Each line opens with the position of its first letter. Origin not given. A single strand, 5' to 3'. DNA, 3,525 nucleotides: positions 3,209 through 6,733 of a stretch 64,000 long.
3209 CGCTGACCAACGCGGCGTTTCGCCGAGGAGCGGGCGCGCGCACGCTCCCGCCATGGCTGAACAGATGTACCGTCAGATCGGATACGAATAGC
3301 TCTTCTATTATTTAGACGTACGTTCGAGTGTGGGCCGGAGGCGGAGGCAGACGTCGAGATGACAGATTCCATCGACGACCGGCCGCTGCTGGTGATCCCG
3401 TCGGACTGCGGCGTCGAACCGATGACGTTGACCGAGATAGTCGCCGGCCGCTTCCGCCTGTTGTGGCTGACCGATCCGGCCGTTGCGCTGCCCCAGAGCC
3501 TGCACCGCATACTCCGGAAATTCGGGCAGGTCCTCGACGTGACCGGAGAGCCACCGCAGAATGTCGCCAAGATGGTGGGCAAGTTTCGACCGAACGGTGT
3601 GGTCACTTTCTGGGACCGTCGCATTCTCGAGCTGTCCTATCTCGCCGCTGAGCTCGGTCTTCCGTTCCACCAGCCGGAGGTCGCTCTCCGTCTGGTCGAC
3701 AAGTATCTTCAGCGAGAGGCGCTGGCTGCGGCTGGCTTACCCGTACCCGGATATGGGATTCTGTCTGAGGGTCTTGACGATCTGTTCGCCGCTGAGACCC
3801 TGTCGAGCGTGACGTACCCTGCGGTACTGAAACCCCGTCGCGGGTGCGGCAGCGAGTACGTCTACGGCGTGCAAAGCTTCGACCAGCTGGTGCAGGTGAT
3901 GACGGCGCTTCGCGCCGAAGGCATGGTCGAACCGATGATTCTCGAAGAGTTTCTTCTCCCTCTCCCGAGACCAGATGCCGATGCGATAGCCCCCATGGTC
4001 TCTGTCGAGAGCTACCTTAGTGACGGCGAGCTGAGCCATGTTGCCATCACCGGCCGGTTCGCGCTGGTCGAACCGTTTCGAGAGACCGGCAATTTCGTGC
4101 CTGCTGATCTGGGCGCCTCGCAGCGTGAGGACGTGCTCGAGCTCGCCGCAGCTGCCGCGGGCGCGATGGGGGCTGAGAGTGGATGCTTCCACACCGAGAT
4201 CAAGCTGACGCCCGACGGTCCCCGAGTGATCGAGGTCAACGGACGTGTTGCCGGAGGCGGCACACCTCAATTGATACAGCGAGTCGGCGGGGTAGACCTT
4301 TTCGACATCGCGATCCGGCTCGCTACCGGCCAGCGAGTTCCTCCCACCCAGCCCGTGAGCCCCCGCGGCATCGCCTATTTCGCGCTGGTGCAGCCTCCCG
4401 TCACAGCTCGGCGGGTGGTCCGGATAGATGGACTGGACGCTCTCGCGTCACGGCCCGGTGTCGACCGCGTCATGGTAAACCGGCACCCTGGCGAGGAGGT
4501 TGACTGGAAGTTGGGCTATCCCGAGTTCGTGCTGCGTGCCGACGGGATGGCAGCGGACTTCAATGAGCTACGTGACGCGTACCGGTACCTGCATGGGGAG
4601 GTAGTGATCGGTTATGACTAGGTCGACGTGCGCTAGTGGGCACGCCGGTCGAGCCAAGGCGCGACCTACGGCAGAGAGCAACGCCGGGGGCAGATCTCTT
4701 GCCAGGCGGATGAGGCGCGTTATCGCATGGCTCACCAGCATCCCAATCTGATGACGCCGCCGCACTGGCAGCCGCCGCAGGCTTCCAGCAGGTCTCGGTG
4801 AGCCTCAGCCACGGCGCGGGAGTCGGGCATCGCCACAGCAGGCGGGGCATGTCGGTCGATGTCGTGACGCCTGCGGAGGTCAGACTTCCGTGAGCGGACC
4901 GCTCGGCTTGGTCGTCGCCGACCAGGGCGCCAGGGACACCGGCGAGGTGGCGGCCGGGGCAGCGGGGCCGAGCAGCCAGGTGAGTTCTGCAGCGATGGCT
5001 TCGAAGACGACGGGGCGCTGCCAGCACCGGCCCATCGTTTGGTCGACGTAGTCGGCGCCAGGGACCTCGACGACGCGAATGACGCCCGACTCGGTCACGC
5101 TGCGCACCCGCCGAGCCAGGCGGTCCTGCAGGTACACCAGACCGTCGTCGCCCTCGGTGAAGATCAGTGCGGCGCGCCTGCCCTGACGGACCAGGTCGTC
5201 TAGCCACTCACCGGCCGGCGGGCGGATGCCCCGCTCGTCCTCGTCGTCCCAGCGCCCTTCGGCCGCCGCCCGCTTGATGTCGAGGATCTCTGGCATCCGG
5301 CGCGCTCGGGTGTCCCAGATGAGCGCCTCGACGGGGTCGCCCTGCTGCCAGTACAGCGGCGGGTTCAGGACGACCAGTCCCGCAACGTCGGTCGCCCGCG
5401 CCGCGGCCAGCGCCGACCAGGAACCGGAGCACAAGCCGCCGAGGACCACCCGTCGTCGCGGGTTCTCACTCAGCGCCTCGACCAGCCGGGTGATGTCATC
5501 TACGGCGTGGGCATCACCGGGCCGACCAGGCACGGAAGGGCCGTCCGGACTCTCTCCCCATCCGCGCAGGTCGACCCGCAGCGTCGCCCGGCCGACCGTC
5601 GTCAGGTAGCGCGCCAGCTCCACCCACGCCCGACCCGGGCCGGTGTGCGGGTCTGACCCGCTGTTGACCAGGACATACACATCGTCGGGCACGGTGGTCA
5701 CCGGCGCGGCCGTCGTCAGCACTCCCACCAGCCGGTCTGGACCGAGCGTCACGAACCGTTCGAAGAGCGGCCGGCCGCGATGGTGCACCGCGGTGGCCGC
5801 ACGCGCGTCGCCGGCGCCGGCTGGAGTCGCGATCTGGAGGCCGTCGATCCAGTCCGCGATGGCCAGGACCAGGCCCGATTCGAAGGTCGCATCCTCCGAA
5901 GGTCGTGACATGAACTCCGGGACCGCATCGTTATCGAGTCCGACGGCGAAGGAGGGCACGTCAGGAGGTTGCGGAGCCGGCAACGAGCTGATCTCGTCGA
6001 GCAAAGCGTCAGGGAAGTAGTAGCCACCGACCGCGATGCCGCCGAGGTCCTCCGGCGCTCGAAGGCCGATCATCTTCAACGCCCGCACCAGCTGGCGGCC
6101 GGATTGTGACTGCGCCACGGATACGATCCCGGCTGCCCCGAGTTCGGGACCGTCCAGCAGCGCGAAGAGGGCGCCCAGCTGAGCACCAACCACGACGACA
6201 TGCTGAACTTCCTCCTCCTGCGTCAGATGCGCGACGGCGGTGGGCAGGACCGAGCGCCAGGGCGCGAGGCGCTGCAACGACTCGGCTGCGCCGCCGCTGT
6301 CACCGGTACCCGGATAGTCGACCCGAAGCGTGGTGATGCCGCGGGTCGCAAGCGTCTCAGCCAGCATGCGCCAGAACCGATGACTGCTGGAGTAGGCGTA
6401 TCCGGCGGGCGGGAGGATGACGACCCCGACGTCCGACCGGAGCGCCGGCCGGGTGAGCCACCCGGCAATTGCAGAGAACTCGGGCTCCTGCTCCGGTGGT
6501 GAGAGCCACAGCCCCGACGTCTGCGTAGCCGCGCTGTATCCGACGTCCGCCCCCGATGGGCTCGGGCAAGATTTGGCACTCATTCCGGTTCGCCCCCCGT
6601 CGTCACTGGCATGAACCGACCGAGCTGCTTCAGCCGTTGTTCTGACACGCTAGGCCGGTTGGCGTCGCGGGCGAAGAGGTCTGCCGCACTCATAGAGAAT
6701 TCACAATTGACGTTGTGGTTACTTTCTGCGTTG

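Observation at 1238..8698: Free-standing thiotemplate system: GLTS carrier protein, DUF1839, own AcpS and a stand-alone A domain, with no condensation domain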

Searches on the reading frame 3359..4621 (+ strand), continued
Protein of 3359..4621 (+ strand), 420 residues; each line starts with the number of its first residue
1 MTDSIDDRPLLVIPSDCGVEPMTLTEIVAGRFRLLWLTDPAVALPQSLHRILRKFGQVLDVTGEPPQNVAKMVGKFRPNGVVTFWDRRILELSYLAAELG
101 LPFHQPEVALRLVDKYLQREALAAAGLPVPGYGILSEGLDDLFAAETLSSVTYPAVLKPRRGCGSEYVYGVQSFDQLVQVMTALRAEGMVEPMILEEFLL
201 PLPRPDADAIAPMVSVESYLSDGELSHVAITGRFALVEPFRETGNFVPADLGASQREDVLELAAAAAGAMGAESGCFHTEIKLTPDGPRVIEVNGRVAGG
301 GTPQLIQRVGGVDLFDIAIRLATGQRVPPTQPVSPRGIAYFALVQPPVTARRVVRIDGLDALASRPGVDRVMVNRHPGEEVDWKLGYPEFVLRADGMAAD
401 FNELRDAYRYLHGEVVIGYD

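Call 68: find_encoding_contigs(protein=P0264, flank=9000, max_places=1)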
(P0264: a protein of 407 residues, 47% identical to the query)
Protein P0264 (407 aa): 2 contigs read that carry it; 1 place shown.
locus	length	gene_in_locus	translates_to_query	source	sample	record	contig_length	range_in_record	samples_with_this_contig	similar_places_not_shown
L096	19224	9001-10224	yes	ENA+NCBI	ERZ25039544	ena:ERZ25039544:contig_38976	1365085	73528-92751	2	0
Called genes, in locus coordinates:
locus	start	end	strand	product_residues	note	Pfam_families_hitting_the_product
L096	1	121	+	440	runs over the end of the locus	PF03721:UDPG_MGDP_dh_N, PF00984:UDPG_MGDP_dh, PF03720:UDPG_MGDP_dh_C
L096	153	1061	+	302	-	PF13439:Glyco_transf_4, PF13579:Glyco_trans_4_4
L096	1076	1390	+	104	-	PF13692:Glyco_trans_1_4 (faint)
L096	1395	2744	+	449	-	PF13522:GATase_6, PF13537:GATase_7, PF00733:Asn_synthase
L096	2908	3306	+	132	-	PF00733:Asn_synthase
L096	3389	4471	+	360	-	PF00107:ADH_zinc_N (weak)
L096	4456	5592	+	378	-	PF01408:GFO_IDH_MocA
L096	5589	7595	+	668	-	PF16889:Hepar_II_III_N, PF07940:Hepar_II_III_C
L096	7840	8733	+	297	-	PF13489:Methyltransf_23, PF01209:Ubie_methyltran (weak), PF08241:Methyltransf_11, PF08242:Methyltransf_12, PF13649:Methyltransf_25, PF13847:Methyltransf_31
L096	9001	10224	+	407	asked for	PF18130:ATPgrasp_N (faint), PF02655:ATP-grasp_3 (faint), PF13535:ATP-grasp_4, PF15632:ATPgrasp_Ter (weak)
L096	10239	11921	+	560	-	PF00561:Abhydrolase_1 (faint), PF12146:Hydrolase_4 (faint)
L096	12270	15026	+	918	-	-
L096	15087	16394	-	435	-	PF14690:Zn_ribbon_ISL3 (weak), PF01610:DDE_Tnp_ISL3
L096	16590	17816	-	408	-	PF04932:Wzy_C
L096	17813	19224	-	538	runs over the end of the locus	PF02706:Wzz (weak)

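Call 69: find_encoding_contigs(protein=P0296, flank=9000, max_places=1)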
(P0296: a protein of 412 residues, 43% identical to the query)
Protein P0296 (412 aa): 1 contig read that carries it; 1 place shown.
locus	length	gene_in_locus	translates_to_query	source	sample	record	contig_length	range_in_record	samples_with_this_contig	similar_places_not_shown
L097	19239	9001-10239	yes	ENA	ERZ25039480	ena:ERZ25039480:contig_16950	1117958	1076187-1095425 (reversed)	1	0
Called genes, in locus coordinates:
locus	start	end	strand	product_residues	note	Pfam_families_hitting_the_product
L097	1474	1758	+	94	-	-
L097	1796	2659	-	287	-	PF26999:ABC-2_memb_rel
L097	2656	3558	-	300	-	PF00005:ABC_tran, PF02463:SMC_N (faint), PF13304:AAA_21 (weak)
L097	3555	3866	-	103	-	PF00392:GntR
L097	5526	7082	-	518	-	PF07690:MFS_1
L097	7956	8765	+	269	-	PF23441:SDR, PF00106:adh_short, PF08659:KR (weak), PF13561:adh_short_C2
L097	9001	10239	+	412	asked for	PF02786:CPSase_L_D2 (faint), PF13535:ATP-grasp_4, PF18603:LAL_C2 (weak)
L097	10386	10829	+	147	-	PF00583:Acetyltransf_1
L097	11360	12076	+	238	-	PF08713:DNA_alkylation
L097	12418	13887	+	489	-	PF00370:FGGY_N, PF02782:FGGY_C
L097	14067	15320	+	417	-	PF00266:Aminotran_5, PF22580:KYNU_C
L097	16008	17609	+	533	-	PF13570:Beta-prop_ACSF4 (faint), PF01011:PQQ (faint)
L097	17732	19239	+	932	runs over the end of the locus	PF00535:Glycos_transf_2, PF13641:Glyco_tranf_2_3, PF13632:Glyco_trans_2_3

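Call 71: search_protein_families(library=ncbifam, proteins=[L095:9319-11121:-, L095:1659-3398:-], max_evalue=0.001)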
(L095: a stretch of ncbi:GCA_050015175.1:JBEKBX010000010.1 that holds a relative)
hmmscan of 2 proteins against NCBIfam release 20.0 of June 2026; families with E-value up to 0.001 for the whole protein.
L095:9319-11121:- (600 aa): 1 family
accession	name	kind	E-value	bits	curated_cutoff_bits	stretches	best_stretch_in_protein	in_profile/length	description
NF007381.0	PRK09897.1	equivalog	0.00023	19.5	783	1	108-256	94-245/535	FAD-NAD(P)-binding protein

L095:1659-3398:- (579 aa): 4 families
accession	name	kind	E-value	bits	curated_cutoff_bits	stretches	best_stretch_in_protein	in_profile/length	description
TIGR03101.1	hydr2_PEP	hypoth_equivalog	8.9e-30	104.1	202.75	2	23-220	20-230/266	hydrolase 2, exosortase A system-associated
TIGR03100.1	hydr1_PEP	hypoth_equivalog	5.7e-13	48.8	168.45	2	7-133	6-133/274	hydrolase 1, exosortase A system-associated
NF047920.1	lactonase_UilS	equivalog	3.1e-08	33.7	400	1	48-128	43-126/285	UilS family quorum-quenching N-acyl-homoserine lactonase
NF051487.1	bifunc_PcaCD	exception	0.00015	20.9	430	0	300-403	161-251/413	bifunctional 4-carboxymuconolactone decarboxylase/3-oxoadipate enol-lactonase PcaCD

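Call 93: find_encoding_contigs(protein=P0323, flank=9000, max_places=10)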
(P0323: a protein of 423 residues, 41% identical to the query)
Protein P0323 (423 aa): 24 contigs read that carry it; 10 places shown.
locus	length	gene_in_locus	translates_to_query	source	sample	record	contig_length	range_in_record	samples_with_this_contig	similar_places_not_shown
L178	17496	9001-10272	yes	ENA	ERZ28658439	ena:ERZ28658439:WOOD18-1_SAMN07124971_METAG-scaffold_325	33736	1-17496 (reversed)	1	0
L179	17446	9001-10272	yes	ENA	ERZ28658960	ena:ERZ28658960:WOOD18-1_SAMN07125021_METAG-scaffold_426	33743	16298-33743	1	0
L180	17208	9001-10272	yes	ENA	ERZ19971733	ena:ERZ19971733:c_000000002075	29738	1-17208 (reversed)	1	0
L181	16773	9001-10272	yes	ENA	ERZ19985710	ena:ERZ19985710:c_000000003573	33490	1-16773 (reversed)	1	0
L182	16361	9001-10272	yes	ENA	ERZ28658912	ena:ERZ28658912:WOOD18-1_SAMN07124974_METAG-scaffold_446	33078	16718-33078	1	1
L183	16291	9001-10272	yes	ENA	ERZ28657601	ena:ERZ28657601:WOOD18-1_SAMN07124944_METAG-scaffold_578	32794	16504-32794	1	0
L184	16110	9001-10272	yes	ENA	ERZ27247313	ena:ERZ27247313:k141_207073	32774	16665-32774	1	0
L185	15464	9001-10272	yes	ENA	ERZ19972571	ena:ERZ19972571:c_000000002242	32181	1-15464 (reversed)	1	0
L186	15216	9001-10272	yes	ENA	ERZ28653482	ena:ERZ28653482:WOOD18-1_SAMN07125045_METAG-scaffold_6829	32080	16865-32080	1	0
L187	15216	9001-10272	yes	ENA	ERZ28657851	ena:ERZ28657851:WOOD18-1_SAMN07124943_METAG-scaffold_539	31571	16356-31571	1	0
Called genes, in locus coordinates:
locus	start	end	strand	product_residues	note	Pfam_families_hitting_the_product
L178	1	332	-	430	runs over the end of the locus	PF01882:DUF58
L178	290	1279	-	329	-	PF20030:bpMoxR, PF07726:AAA_3, PF07728:AAA_5, PF17863:AAA_lid_2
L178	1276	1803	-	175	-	-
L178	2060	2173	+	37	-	-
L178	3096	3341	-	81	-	-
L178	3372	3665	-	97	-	-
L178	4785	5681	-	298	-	-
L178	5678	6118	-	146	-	PF01648:ACPS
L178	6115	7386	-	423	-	PF01053:Cys_Met_Meta_PP, PF00155:Aminotran_1_2 (weak), PF01041:DegT_DnrJ_EryC1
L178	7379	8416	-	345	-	PF04204:HTS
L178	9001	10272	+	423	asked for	PF13535:ATP-grasp_4 (weak), PF18603:LAL_C2 (faint)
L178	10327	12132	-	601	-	PF13454:NAD_binding_9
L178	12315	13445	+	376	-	PF12837:Fer4_6 (faint), PF12838:Fer4_7, PF13237:Fer4_10 (faint), PF04422:FrhB_FdhB_N, PF04432:FrhB_FdhB_C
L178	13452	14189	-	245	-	PF03167:UDG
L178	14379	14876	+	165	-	PF00300:His_Phos_1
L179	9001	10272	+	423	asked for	PF13535:ATP-grasp_4 (weak), PF18603:LAL_C2 (faint)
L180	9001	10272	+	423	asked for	PF13535:ATP-grasp_4 (weak), PF18603:LAL_C2 (faint)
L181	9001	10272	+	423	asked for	PF13535:ATP-grasp_4 (weak), PF18603:LAL_C2 (faint)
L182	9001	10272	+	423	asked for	PF13535:ATP-grasp_4 (weak), PF18603:LAL_C2 (faint)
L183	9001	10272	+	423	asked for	PF13535:ATP-grasp_4 (weak), PF18603:LAL_C2 (faint)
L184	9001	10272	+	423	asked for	PF13535:ATP-grasp_4 (weak), PF18603:LAL_C2 (faint)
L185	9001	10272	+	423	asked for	PF13535:ATP-grasp_4 (weak), PF18603:LAL_C2 (faint)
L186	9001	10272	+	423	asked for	PF13535:ATP-grasp_4 (weak), PF18603:LAL_C2 (faint)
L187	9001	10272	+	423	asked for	PF13535:ATP-grasp_4 (weak), PF18603:LAL_C2 (faint)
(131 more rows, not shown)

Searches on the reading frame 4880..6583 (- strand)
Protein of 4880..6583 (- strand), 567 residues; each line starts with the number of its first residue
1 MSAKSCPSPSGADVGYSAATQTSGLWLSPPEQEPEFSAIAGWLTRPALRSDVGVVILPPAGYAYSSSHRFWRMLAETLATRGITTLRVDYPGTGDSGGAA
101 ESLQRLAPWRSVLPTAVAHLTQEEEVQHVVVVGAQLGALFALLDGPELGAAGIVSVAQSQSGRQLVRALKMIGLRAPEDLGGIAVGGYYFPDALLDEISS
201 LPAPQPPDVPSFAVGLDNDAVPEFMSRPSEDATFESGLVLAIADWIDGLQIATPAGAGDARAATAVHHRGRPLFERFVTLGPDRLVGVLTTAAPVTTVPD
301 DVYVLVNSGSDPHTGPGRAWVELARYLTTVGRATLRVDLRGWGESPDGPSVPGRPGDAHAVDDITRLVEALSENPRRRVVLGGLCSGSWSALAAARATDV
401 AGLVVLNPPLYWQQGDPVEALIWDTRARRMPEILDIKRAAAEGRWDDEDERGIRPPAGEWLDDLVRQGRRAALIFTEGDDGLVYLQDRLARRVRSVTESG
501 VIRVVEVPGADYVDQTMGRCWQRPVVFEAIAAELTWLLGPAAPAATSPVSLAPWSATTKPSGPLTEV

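Call 3: search_protein_families(library=pfam, proteins=[window:4880-6583:-], max_evalue=0.01)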
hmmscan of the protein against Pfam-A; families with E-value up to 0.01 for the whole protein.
window:4880-6583:- (567 aa): 4 families
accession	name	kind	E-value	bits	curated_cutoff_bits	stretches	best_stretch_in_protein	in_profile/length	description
PF12146.15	Hydrolase_4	-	3.5e-14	53.1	27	2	321-433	21-137/239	Serine aminopeptidase, S33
PF12697.13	Abhydrolase_6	-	1.6e-13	52.2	26.3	2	314-475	10-155/217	Alpha/beta hydrolase family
PF00561.26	Abhydrolase_1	-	2e-07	31.4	25.8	1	313-424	7-121/245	alpha/beta hydrolase fold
PF20408.4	Abhydrolase_11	-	0.0034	17.6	27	0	65-153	14-102/193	Alpha/beta hydrolase domain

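Call 27: search_protein_families(library=ncbifam, proteins=[window:4880-6583:-], max_evalue=0.001)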
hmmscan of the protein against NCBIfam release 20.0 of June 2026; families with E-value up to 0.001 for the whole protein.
window:4880-6583:- (567 aa): 3 families
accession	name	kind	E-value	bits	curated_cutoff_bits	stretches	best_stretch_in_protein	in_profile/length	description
TIGR03100.1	hydr1_PEP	hypoth_equivalog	2e-18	66.7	168.45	2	284-409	13-133/274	hydrolase 1, exosortase A system-associated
TIGR03101.1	hydr2_PEP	hypoth_equivalog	3.5e-11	43.1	202.75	1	54-143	28-115/266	hydrolase 2, exosortase A system-associated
NF047920.1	lactonase_UilS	equivalog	0.00023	21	400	0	324-401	45-123/285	UilS family quorum-quenching N-acyl-homoserine lactonase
